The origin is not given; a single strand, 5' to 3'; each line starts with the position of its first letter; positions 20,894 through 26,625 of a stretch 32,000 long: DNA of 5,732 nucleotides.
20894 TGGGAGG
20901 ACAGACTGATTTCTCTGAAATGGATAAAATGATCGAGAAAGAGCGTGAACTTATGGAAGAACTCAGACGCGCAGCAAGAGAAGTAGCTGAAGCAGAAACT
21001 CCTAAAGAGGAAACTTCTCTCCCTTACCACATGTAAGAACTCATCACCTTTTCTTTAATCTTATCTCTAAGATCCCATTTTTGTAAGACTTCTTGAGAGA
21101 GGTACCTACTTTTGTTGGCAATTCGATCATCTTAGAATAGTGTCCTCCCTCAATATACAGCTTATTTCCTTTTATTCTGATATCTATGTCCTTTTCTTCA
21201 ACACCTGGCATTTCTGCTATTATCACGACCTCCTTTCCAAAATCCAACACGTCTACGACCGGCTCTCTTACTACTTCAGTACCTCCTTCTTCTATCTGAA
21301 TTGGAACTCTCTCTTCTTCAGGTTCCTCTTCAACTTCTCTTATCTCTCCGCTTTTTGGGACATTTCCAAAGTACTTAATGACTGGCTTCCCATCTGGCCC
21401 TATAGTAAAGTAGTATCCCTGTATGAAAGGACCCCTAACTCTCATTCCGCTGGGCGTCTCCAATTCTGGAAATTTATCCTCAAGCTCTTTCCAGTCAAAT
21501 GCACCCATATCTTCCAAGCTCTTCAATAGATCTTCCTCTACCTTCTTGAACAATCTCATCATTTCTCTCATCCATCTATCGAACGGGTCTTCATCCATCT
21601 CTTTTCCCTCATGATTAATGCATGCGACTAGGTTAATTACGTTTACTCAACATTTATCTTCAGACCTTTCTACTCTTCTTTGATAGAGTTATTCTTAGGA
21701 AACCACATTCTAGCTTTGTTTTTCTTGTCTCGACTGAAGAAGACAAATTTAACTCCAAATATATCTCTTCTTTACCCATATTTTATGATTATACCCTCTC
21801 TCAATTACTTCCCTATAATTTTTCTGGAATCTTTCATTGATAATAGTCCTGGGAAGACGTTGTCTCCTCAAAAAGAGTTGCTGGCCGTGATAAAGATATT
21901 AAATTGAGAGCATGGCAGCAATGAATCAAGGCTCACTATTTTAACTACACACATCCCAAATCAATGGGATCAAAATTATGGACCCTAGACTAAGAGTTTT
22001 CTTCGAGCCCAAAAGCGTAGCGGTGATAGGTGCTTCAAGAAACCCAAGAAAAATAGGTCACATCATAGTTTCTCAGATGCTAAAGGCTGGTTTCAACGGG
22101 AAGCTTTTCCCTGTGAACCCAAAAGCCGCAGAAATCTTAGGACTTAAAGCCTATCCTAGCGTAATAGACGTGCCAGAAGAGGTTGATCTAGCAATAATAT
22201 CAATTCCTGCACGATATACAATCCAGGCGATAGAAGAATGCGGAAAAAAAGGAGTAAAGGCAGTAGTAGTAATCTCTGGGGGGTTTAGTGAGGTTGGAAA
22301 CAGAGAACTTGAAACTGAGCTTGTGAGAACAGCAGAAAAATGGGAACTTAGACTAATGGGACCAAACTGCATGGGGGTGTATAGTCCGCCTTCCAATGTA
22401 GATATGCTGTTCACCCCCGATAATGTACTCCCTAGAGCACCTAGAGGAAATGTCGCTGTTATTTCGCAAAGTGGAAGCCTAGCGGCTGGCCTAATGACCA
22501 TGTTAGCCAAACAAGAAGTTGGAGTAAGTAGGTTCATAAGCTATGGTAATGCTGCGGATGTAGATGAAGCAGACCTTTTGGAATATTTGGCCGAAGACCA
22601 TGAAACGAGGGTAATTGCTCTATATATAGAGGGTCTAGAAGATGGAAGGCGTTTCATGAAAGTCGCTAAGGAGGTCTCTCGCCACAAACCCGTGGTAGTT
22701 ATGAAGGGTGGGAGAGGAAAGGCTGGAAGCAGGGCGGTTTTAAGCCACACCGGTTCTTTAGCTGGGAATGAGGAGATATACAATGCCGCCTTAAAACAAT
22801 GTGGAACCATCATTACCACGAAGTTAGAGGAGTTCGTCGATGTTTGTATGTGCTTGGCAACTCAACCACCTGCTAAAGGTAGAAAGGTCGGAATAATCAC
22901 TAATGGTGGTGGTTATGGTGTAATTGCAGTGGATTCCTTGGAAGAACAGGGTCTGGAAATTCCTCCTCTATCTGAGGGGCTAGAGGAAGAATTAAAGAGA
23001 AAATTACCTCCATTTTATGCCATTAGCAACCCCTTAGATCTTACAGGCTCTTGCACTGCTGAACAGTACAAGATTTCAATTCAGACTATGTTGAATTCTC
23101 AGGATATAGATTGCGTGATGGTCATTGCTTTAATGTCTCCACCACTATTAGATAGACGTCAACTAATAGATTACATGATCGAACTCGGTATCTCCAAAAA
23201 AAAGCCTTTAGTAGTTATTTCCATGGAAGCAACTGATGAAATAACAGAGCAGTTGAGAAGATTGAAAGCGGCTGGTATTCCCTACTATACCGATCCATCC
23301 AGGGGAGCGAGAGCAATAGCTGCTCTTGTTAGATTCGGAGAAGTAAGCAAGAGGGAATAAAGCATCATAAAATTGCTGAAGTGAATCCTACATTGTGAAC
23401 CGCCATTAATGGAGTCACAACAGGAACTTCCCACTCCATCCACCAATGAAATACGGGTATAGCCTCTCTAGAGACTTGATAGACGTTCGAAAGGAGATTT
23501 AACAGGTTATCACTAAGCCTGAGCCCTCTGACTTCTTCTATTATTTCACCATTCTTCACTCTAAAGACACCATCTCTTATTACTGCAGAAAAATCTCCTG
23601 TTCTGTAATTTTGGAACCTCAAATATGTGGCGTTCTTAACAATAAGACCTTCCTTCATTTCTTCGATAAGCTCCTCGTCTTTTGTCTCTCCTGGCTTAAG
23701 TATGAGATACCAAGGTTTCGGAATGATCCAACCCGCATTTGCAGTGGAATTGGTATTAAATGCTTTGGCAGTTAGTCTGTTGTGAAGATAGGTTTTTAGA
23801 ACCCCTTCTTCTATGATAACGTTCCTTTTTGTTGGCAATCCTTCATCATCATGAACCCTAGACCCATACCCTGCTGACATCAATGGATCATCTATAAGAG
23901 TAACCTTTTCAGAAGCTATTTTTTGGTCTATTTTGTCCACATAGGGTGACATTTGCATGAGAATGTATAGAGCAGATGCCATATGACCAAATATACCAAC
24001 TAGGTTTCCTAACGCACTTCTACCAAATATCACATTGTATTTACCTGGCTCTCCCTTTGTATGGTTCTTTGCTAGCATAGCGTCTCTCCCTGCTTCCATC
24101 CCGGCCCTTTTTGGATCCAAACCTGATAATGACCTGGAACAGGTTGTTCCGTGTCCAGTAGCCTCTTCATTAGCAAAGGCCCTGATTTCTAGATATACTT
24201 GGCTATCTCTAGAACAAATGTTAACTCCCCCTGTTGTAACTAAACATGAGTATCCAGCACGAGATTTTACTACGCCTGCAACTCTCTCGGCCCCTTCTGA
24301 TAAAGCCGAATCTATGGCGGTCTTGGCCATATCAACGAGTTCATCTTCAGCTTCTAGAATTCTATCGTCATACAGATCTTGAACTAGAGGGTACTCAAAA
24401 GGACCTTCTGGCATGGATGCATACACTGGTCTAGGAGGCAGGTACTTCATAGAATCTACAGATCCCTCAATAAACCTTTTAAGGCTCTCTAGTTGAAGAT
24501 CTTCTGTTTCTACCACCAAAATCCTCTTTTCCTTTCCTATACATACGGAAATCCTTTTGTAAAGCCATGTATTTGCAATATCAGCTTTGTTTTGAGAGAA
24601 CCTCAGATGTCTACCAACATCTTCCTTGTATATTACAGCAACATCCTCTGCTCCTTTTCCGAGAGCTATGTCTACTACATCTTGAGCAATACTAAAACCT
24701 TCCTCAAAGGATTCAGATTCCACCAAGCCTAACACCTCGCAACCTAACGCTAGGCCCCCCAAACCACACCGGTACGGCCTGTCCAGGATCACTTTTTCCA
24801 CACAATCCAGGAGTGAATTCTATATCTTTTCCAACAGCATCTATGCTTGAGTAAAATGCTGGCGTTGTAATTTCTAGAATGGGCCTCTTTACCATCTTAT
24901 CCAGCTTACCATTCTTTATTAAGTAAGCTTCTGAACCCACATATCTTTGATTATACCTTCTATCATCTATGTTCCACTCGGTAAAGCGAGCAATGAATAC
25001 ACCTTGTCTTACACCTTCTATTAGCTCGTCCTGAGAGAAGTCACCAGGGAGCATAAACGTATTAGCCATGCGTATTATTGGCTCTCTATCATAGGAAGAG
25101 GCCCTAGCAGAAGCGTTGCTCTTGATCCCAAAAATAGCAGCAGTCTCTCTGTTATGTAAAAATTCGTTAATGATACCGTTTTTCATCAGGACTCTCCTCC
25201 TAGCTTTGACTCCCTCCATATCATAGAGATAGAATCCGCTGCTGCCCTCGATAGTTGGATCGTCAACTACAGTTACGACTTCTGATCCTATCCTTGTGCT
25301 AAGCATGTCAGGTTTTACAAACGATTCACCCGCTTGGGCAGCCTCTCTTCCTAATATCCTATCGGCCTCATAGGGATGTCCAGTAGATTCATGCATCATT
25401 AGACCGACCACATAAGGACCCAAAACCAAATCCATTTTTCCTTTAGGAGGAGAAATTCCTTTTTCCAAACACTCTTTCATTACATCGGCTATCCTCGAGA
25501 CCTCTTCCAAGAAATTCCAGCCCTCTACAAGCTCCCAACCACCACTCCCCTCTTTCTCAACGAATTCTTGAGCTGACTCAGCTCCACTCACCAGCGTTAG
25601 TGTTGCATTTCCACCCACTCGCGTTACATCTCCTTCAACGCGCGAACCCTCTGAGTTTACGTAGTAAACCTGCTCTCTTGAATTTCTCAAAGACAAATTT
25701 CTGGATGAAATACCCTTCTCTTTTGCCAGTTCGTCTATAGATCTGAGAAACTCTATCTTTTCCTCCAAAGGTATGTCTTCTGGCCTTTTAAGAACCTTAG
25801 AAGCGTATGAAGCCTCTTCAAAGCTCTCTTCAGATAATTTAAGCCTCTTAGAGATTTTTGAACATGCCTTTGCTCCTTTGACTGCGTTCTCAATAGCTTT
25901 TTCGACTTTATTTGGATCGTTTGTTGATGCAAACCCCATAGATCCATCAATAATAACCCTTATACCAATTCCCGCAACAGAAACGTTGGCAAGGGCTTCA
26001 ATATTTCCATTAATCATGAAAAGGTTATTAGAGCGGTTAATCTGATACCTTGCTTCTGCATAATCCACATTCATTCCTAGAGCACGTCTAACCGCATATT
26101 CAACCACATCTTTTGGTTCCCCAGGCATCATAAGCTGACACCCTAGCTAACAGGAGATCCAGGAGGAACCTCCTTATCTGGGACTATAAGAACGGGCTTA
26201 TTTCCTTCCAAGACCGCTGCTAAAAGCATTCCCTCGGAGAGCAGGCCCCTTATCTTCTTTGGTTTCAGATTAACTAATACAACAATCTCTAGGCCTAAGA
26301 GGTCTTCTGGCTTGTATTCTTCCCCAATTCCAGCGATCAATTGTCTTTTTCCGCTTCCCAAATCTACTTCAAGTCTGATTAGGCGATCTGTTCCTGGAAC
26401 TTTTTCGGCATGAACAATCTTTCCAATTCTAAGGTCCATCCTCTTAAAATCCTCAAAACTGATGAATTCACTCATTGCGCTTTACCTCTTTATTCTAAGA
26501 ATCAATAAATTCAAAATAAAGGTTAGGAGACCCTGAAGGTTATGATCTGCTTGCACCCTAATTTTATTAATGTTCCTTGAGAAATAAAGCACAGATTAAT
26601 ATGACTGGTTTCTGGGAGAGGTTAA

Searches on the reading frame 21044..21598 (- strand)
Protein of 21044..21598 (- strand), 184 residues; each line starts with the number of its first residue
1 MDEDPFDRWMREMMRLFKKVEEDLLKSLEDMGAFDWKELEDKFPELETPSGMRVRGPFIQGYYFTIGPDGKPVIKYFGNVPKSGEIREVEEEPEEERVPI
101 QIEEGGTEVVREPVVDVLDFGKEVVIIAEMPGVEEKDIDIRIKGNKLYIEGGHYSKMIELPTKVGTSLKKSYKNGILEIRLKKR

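Call 68: search_protein_families(library=pfam, proteins=[window:21044-21598:-], max_evalue=0.0001)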
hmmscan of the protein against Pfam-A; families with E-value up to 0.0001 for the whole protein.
window:21044-21598:- (184 aa): 2 families
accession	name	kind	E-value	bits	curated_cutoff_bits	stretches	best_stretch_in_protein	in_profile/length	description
PF17886.7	ArsA_HSP20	-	3.6e-07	30.1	22.5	1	123-180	3-62/63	HSP20-like domain found in ArsA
PF00011.27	HSP20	-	3.6e-05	24.2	20.8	0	122-154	7-39/102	Hsp20/alpha crystallin family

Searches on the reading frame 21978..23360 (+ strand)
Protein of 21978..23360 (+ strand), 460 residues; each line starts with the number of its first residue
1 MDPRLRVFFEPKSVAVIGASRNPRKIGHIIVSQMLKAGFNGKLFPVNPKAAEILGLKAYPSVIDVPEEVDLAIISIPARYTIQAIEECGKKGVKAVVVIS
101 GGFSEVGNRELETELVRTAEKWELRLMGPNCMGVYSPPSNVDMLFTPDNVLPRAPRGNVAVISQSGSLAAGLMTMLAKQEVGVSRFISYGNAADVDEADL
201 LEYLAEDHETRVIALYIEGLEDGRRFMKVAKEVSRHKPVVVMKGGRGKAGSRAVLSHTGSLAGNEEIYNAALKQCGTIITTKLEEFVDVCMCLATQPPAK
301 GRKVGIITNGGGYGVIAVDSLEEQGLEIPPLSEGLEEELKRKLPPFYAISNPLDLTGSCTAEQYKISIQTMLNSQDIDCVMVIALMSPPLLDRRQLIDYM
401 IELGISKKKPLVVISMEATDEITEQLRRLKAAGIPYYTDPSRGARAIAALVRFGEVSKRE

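Call 69: search_protein_families(library=pfam, proteins=[window:21978-23360:+], max_evalue=0.0001)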
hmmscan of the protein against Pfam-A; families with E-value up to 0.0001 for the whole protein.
window:21978-23360:+ (460 aa): 4 families
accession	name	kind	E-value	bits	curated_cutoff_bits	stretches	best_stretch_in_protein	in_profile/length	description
PF13607.11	Succ_CoA_lig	-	6.5e-56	188.4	27.4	1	156-293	1-138/138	Succinyl-CoA ligase like flavodoxin domain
PF13380.12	CoA_binding_2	-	5.6e-27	94.9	22.8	1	12-135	1-114/116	CoA binding domain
PF02629.25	CoA_binding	-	3e-18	66.8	22.3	1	10-100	2-95/97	CoA binding domain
PF19045.5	Ligase_CoA_2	-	2.8e-10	40.9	23.7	1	304-438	1-138/162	Ligase-CoA domain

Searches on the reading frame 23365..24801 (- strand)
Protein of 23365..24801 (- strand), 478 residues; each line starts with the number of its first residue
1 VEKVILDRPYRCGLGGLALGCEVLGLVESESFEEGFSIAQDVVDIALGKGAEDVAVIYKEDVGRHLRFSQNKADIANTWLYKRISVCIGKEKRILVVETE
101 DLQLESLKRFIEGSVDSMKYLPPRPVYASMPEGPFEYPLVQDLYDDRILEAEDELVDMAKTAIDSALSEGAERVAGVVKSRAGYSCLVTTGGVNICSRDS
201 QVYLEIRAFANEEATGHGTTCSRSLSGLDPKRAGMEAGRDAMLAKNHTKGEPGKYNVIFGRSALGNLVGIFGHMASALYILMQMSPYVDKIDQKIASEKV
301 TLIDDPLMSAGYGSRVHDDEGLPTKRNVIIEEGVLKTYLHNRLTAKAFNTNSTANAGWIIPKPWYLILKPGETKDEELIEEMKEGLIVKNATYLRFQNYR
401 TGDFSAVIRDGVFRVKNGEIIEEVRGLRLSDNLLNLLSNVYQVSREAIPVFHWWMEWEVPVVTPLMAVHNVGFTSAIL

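Call 69: search_protein_families(library=pfam, proteins=[window:23365-24801:-], max_evalue=0.0001)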
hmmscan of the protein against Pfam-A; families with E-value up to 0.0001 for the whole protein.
window:23365-24801:- (478 aa): 1 family
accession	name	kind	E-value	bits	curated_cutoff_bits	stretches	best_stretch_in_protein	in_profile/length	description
PF19289.4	PmbA_TldD_3rd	-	7.6e-64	215.3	22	1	252-474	1-219/220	PmbA/TldA metallopeptidase C-terminal domain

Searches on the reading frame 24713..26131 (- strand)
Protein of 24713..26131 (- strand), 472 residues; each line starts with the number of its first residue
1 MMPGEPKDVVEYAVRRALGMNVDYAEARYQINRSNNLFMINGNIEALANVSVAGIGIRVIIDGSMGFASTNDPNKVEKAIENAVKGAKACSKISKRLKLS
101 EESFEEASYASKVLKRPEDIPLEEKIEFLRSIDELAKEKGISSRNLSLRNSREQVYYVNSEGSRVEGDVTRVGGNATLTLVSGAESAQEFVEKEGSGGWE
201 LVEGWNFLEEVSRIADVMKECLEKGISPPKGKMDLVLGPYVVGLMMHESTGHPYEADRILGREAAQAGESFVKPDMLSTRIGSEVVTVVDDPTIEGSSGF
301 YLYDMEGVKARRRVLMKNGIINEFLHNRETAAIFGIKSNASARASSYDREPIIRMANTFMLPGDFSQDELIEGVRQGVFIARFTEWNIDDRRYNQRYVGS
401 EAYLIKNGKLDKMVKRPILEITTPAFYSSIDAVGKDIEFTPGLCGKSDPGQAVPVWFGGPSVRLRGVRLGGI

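Call 69: search_protein_families(library=pfam, proteins=[window:24713-26131:-], max_evalue=0.0001)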
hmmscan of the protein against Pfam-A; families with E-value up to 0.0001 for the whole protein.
window:24713-26131:- (472 aa): 3 families
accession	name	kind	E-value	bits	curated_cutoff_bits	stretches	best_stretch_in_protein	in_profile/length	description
PF19289.4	PmbA_TldD_3rd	-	8.5e-54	182.5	22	1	231-471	2-220/220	PmbA/TldA metallopeptidase C-terminal domain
PF01523.21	PmbA_TldD_1st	-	4.2e-16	59.3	20.9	1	25-87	1-65/65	PmbA/TldA metallopeptidase domain 1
PF19290.4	PmbA_TldD_2nd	-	1.4e-14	54.9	20.9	1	116-215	2-105/109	PmbA/TldA metallopeptidase central domain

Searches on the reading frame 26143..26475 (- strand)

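Call 69: search_protein_families(library=pfam, proteins=[window:26143-26475:-], max_evalue=0.0001)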
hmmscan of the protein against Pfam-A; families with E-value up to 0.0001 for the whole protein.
window:26143-26475:- (110 aa): 1 family
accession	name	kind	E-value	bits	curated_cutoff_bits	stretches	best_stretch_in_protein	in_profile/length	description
PF01588.26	tRNA_bind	-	1.6e-28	99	27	1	15-107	1-95/96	Putative tRNA binding domain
